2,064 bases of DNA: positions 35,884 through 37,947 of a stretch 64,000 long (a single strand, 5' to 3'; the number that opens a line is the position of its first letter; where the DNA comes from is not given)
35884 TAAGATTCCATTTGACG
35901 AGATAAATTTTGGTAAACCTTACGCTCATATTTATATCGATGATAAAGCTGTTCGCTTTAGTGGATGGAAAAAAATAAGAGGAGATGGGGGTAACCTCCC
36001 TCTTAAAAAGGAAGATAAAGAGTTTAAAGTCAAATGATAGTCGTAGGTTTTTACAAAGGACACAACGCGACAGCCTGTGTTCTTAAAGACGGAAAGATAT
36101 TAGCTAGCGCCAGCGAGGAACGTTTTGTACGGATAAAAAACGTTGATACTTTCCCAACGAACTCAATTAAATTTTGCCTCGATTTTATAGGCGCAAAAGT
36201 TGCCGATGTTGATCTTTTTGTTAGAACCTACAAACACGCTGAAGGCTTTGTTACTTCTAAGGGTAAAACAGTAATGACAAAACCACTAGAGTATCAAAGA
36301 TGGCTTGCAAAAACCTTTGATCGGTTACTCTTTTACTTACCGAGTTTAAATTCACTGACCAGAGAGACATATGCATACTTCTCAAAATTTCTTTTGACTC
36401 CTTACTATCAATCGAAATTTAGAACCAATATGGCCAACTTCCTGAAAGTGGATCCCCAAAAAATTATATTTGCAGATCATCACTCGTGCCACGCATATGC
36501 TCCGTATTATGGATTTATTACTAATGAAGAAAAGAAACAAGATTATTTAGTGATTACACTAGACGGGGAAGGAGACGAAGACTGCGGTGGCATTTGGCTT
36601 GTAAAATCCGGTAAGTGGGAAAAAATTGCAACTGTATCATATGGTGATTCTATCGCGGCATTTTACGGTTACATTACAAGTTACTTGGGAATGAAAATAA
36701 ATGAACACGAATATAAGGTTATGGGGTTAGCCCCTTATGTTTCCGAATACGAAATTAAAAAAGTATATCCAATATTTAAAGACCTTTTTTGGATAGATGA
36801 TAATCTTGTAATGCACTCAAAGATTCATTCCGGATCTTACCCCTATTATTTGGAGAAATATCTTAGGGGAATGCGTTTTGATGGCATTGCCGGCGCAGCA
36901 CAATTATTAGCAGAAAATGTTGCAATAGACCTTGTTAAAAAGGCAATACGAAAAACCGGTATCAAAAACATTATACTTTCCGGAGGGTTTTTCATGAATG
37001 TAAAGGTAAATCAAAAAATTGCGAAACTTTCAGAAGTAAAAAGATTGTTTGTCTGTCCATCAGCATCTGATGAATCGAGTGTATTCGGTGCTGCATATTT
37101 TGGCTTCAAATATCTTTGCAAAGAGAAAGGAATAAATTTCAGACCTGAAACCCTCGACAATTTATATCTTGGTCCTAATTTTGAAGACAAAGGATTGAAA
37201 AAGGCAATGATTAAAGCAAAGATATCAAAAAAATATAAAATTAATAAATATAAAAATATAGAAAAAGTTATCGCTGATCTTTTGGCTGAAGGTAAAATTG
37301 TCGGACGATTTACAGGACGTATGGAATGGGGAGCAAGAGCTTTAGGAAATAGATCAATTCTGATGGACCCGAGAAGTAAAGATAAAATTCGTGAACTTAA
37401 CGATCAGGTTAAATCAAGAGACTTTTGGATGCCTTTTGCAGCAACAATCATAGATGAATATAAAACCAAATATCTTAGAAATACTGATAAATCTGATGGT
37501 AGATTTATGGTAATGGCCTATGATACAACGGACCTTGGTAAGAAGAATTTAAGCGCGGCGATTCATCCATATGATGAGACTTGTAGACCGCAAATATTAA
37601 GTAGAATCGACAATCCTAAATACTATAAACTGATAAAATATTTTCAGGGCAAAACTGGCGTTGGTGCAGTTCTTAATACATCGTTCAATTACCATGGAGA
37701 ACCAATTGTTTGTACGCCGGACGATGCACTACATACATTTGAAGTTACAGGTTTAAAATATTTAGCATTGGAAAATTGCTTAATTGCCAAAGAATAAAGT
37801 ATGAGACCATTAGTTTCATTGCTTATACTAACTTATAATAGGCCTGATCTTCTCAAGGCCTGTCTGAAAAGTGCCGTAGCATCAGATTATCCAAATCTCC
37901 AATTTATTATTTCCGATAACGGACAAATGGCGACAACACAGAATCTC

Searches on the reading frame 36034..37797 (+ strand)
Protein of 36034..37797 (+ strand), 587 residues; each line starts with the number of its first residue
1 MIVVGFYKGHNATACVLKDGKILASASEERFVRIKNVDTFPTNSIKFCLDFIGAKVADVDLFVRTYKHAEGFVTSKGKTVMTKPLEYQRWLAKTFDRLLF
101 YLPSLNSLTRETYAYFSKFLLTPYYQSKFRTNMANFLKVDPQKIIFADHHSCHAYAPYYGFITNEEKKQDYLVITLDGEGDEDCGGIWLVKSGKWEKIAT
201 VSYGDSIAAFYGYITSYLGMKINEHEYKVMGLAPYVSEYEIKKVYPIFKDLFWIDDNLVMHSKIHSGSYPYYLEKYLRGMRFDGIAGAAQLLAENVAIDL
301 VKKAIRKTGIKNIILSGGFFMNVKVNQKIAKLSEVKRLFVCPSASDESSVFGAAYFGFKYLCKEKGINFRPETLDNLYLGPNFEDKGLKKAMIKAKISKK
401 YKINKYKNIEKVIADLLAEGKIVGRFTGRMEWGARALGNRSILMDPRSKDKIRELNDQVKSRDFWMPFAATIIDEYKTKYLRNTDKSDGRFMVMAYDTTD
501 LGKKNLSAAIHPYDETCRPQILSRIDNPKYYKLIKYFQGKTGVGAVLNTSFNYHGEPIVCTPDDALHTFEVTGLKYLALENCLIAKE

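Call 5: search_protein_families(library=pfam, proteins=[window:36034-37797:+])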
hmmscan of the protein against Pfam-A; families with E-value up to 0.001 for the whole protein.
window:36034-37797:+ (587 aa): 2 families
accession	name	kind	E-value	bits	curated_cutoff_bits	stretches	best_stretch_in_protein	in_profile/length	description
PF16861.10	Carbam_trans_C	-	2.4e-58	196.9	27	1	414-586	1-170/170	Carbamoyltransferase C-terminus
PF02543.21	Carbam_trans_N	-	2.4e-31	109.9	24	1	10-354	10-345/346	Carbamoyltransferase N-terminus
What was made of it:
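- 36034..37797 (+): CmcH/NodU-family O-carbamoyltransferase (Carbam_trans_N plus Carbam_trans_C), the proposed consumer of carbamoyl phosphate. Call 5.
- On CmcH/NodU O-carbamoyltransferase (partner gene 36034..37797): Carbam_trans_N E 2.4e-31 and Carbam_trans_C E 2.4e-58 (call 5).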

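Call 6: search_protein_families(library=ncbifam, proteins=[window:36034-37797:+], max_evalue=0.01)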
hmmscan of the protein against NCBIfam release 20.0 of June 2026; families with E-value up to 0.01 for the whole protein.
window:36034-37797:+ (587 aa): 2 families
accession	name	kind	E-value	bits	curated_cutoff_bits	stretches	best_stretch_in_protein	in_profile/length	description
NF041651.1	nodul_NodU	equivalog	2.9e-21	75.9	1000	1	290-557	283-528/556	nodulation protein NodU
TIGR00143.1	hypF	equivalog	1.5e-05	23.4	466.1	0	275-343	654-723/741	carbamoyltransferase HypF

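Call 32: find_related_loci(query=window:36034-37794:+, collection=metagenome_contigs, flank=10000)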
Query window:36034-37794:+ (587 aa) in metagenome_contigs; peptide patterns used: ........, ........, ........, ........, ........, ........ (x = any residue, [..] = any of these).
329 stretches matched a pattern; 13 encode a relative of the query (tblastn E <= 1e-3); 13 distinct loci.
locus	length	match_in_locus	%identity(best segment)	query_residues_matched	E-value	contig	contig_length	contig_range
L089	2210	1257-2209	100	1-318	0e+0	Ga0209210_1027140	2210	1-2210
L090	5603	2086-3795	41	1-587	7e-131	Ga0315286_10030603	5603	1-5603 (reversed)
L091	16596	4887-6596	39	1-587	1e-128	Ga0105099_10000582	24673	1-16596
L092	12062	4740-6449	40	1-587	1e-126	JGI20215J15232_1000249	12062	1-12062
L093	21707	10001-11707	38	1-587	9e-121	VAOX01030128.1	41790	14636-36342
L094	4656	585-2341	38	3-586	1e-108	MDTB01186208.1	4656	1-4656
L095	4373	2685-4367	33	3-561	4e-86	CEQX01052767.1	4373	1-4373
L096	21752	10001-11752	32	1-587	2e-83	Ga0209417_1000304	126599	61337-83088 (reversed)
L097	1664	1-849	48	302-587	2e-86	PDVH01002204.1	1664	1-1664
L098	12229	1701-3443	30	3-586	9e-79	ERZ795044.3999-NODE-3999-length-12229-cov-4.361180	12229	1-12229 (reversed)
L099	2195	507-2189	30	3-566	4e-76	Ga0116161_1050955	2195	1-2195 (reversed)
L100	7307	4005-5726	28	4-587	2e-61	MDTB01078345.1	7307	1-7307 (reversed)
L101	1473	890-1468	54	1-193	4e-61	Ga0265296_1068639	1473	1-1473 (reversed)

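Call 52: search_solved_structures(query=window:36034-37794:+, show_alignments=1, max_evalue=0.00001)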
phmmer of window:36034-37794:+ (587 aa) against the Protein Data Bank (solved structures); distinct sequences matched with E-value up to 0.00001: 12.
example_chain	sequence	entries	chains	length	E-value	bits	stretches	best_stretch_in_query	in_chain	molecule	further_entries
9s2t_A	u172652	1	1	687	2.9e-59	204.3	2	141-585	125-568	Decarbamoylnovobiocin carbamoyltransferase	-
7vyj_A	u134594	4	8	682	5.6e-53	183.5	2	139-584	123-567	GdmN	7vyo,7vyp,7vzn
7vx0_A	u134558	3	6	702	6.3e-53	183.3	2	139-584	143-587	GdmN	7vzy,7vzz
7xb6_A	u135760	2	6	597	6.4e-53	183.3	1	7-586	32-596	Carbamoyltransferase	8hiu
7vzu_A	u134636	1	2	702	7.4e-53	183.1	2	140-584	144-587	GdmN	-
7vzq_A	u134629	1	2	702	1.6e-52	182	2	139-584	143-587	GdmN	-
3ver_A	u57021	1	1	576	2.1e-51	178.3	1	282-586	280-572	O-carbamoyltransferase TobZ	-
3vf4_A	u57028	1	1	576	5.6e-51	176.9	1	282-586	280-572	O-carbamoyltransferase TobZ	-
3vf2_A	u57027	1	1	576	7.5e-51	176.5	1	282-586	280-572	O-carbamoyltransferase TobZ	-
3vex_A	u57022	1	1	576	1e-50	176.1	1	282-586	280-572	O-carbamoyltransferase TobZ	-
3ven_A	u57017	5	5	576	1.4e-50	175.6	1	282-586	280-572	O-carbamoyltransferase TobZ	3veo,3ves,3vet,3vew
3vez_A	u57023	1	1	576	1.5e-50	175.5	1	282-586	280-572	O-carbamoyltransferase TobZ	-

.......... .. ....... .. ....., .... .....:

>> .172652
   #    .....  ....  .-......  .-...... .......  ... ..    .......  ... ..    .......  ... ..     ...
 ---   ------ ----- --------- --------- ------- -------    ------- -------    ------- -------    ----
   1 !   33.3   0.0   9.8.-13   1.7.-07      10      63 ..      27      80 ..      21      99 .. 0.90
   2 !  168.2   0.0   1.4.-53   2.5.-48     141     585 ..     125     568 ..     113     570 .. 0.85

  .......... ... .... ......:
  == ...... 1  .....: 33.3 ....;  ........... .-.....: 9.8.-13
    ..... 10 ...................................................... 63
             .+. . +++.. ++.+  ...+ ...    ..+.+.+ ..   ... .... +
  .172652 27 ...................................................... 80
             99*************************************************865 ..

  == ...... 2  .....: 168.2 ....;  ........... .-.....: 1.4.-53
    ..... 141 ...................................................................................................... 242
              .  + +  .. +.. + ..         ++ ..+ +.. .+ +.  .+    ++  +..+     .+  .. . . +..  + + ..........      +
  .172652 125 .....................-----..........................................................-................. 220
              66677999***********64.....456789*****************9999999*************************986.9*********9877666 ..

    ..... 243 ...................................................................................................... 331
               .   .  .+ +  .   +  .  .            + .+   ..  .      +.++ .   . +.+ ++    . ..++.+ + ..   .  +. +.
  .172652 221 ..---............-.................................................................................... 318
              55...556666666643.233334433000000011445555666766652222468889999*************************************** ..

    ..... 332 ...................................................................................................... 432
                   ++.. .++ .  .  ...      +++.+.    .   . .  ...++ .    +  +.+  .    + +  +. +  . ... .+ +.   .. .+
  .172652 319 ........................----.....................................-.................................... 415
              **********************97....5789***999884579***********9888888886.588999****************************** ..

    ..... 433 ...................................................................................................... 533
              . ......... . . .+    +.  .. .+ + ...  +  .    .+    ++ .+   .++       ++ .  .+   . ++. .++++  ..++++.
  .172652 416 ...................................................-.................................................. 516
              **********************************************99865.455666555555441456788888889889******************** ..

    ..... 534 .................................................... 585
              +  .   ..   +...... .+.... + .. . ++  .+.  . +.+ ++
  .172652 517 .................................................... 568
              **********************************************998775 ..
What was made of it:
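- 36034..37797 (+): Call 52: NovN 9s2t at 204 bits, plus GdmN and TobZ.
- On CmcH/NodU O-carbamoyltransferase (partner gene 36034..37797): 9s2t 204 bits, 7xb6 aligned over residues 7-586, TobZ 178 bits (call 52).
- Checked: The gene at 36034..37797 is a full-length CmcH/NodU carbamoyltransferase (calls 5, 52).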

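Call 65: find_homologous_proteins(query=window:36034-37794:+, max_evalue=1e-30)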
Query window:36034-37794:+ (587 aa): 7455 proteins with E <= 1e-30 among 8000 candidates; the best 120 are listed.
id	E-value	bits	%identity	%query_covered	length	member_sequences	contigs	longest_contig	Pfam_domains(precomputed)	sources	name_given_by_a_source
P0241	0.0e+0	1353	100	100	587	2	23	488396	PF02543.22,PF16861.11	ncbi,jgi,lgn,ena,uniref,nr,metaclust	ncbi:hypothetical protein A2715_04985 [Candidatus Woesebacteria bacterium RIFCSPHIGHO2_01_FULL_39_32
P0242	2.0e-248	844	61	100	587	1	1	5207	PF02543.22,PF16861.11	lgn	-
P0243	1.7e-243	827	60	100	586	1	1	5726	PF02543.22,PF16861.11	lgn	-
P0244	3.9e-242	823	59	100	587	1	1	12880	PF02543.22,PF16861.11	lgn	-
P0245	1.0e-241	822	61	100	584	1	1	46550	PF02543.22,PF16861.11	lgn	-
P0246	5.7e-241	819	61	100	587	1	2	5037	PF02543.22,PF16861.11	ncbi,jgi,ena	-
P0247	2.2e-240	817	60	100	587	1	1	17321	PF02543.22,PF16861.11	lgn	-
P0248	2.0e-239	814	61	100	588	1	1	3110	PF02543.22,PF16861.11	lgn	-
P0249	4.8e-238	810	60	100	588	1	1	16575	PF02543.22,PF16861.11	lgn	-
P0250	5.8e-238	809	60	100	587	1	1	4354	PF02543.22,PF16861.11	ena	-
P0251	4.1e-237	806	60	100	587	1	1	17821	PF02543.22,PF16861.11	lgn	-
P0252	8.6e-237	805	59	100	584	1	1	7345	PF02543.22,PF16861.11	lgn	-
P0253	8.6e-237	805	60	100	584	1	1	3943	PF02543.22,PF16861.11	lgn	-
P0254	1.4e-236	805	60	100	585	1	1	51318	PF02543.22,PF16861.11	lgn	-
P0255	9.1e-236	802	59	100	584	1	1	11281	PF02543.22,PF16861.11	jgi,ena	-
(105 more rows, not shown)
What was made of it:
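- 36034..37797 (+): Call 65.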
